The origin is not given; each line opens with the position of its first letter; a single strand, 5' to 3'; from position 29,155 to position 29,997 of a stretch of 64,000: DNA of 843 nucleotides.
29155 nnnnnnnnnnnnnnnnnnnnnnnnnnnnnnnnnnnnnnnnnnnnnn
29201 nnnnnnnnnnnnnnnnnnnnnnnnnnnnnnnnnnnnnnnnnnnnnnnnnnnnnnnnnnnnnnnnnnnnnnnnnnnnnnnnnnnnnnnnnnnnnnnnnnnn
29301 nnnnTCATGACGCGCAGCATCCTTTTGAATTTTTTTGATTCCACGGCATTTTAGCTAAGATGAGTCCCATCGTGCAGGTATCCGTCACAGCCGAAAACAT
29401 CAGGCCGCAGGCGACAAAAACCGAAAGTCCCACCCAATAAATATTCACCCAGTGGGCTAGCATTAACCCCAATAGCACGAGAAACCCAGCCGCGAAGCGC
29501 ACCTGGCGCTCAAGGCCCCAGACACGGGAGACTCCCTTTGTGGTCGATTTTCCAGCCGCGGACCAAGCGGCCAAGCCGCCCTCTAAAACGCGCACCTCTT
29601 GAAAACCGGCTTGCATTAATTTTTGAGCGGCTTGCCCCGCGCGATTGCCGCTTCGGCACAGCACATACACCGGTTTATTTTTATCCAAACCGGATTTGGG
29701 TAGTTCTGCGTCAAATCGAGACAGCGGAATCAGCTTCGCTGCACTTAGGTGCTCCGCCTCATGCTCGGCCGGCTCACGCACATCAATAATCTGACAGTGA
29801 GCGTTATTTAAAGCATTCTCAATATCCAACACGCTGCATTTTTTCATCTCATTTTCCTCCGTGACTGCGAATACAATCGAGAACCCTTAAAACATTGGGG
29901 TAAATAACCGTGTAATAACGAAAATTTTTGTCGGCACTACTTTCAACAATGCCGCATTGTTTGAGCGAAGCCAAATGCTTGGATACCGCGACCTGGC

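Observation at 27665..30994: Candidate persulfide/sulfide-responsive module: ArsR-family regulator + rhodanese-YgaP + CoADR-rhodanese, divergent from an FNR-like reductase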

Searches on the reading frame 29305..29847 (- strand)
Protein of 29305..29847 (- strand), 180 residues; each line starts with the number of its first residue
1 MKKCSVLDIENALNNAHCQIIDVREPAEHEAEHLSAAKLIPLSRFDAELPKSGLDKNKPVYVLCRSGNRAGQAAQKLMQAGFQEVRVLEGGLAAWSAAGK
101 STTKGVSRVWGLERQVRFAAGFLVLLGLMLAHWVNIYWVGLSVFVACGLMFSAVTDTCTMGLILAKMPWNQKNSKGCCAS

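Call 3: search_protein_families(library=pfam, proteins=[window:29305-29847:-])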
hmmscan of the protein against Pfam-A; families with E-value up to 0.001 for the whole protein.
window:29305-29847:- (180 aa): 2 families
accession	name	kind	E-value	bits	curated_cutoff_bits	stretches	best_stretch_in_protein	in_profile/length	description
PF00581.25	Rhodanese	-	2.2e-19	70.2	22.2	1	9-98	5-102/102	Rhodanese-like domain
PF11127.14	YgaP-like_TM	-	9.5e-07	29.3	25.3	1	111-166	7-59/66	Inner membrane protein YgaP-like, transmembrane domain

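Call 4: search_protein_families(library=ncbifam, proteins=[window:29305-29847:-])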
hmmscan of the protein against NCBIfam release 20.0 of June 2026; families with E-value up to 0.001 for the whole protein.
window:29305-29847:- (180 aa): 13 families
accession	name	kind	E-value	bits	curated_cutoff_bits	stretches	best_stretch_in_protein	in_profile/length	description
NF006444.0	PRK08762.1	equivalog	2.4e-16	59.4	449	1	8-104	21-116/387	molybdopterin-synthase adenylyltransferase MoeB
NF045521.1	rhoda_near_glyco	subfamily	6e-14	52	145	1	10-101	23-114/144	rhodanese homology domain-containing protein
NF005902.0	PRK07878.1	equivalog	2.3e-13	49.8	647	1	15-97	301-383/392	adenylyltransferase/sulfurtransferase MoeZ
NF001195.0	PRK00162.1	equivalog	3.9e-12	46.4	102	1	4-100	7-101/108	thiosulfate sulfurtransferase GlpE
NF007627.0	PRK10287.1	equivalog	2.3e-10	40.7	102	1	19-92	22-94/104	thiosulfate sulfurtransferase PspE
NF041203.1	rhodanese_LYCAU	equivalog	3e-09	36.6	115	1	8-99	27-120/126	rhodanese-related (seleno)protein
TIGR02981.1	phageshock_pspE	exception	1.3e-08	35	126.3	1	19-91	20-91/101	thiosulfate sulfurtransferase PspE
NF005646.0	PRK07411.1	equivalog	7.4e-08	31.9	633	1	4-98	284-382/390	molybdopterin-synthase adenylyltransferase MoeB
NF033833.0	rhodan_ChrE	equivalog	1.1e-07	31.8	120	1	14-103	15-105/108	rhodanese family chromate resistance protein ChrE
NF001133.1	PRK00142.1-1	equivalog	1.8e-06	27.7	170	1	8-97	112-205/229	oxygen-dependent tRNA uridine(34) hydroxylase TrhO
TIGR04271.1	ThiI_C_thiazole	equivalog_domain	8.7e-05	22.5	70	1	11-88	21-99/101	thiazole biosynthesis protein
NF008752.0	PRK11784.1-4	equivalog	0.00011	21.1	266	0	15-41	16-42/357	tRNA 2-selenouridine(34) synthase MnmH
TIGR03167.1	tRNA_sel_U_synt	equivalog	0.00069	19.1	219.75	0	19-42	4-27/311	tRNA 2-selenouridine(34) synthase MnmH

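Call 44: search_solved_structures(query=window:29305-29847:-, max_evalue=0.00001, show_alignments=2)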
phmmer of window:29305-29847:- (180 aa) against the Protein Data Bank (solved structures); distinct sequences matched with E-value up to 0.00001: 20.
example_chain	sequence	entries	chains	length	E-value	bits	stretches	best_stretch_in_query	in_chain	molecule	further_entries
1yt8_A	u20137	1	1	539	1.1e-20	77.5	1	16-103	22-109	thiosulfate sulfurtransferase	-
6mxv_A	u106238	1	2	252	5.7e-18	68.7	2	2-98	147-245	Rhodanese-like family protein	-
5ve3_B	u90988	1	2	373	3e-11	46.9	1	17-100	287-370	BpPRF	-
2mpn_A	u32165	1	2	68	5e-11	46.1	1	111-172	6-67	Inner membrane protein YgaP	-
5ve4_A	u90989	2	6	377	3.3e-10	43.4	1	17-103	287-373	BpPRF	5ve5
2kl3_A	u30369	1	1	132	4.8e-10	42.9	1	19-106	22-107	Alr3790 protein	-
3ilm_A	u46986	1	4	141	5.4e-10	42.8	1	19-106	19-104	Alr3790 protein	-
3hix_A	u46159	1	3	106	7.1e-10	42.4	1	19-102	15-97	Alr3790 protein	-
3k9r_A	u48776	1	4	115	8.2e-10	42.2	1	19-102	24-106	Alr3790 protein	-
1qxn_A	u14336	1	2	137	4.8e-09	39.7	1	15-99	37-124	sulfide dehydrogenase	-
6pfz_D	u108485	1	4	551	6.4e-08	36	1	5-95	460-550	NADH oxidase (NoxA-3)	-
2jtq_A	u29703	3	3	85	7.5e-08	35.8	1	21-91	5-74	Phage shock protein E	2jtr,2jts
3iwh_A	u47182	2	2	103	7.6e-08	35.8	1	4-99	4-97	Rhodanese-like domain protein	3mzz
1gmx_A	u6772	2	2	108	5.8e-07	32.9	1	5-96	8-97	THIOSULFATE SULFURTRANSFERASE GLPE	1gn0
3tp9_A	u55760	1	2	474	1.8e-06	31.3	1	8-99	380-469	BETA-LACTAMASE and RHODANESE DOMAIN PROTEIN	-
2moi_A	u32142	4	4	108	3.2e-06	30.4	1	18-101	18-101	Inner membrane protein YgaP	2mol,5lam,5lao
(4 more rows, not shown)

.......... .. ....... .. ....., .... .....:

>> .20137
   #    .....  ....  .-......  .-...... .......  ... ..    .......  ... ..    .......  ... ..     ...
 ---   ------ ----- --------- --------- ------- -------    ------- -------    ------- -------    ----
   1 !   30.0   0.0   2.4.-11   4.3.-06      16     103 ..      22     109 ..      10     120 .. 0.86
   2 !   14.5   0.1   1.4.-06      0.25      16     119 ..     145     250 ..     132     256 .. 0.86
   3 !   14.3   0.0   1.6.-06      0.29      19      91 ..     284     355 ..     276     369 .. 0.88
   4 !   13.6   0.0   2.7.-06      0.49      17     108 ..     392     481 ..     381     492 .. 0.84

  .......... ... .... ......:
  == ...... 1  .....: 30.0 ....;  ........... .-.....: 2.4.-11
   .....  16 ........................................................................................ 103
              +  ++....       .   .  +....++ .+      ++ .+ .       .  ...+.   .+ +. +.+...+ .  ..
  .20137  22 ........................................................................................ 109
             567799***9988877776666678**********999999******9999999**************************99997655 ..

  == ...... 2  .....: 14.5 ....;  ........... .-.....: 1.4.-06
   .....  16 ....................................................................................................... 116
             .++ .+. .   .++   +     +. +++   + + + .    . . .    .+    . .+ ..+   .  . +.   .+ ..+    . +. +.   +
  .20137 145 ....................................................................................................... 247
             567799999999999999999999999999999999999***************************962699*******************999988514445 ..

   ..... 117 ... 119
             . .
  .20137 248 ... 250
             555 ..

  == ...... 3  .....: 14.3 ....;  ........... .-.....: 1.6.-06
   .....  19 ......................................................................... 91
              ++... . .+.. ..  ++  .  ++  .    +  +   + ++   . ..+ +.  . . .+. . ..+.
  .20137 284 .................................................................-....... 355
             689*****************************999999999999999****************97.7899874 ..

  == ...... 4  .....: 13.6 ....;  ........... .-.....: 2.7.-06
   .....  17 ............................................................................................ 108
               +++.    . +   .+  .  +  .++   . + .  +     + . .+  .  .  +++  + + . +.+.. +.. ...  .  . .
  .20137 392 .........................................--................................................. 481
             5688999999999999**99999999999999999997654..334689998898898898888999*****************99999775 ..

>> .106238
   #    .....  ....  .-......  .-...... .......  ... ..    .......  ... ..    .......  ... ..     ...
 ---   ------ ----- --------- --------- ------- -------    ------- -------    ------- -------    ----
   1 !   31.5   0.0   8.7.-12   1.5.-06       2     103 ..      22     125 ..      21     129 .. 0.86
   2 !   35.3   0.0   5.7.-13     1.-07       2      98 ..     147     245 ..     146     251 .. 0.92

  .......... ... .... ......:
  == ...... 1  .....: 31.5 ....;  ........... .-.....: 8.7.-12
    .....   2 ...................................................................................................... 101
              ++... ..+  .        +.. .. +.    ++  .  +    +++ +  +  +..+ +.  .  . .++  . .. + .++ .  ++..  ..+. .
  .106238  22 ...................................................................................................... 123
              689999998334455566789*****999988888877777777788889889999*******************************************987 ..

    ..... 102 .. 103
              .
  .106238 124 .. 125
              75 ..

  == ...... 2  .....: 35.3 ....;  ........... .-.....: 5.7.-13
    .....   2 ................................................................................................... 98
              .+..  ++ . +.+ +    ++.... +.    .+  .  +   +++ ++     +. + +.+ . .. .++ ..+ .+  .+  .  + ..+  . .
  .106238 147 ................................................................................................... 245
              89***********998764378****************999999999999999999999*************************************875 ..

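Call 58: list_cluster_members(proteins=[P0001, window:29305-29847:-, window:27665-29320:-])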
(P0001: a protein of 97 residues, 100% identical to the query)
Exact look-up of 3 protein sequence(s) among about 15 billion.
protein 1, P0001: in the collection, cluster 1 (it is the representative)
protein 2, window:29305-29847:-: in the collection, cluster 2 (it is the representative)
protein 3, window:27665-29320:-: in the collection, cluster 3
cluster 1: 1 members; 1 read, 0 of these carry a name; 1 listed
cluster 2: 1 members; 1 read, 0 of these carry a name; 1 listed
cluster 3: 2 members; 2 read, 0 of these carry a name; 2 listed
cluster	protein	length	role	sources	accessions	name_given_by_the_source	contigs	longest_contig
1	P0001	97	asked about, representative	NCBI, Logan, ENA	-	-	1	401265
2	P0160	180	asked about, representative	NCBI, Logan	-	-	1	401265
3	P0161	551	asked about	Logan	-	-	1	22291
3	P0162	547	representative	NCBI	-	-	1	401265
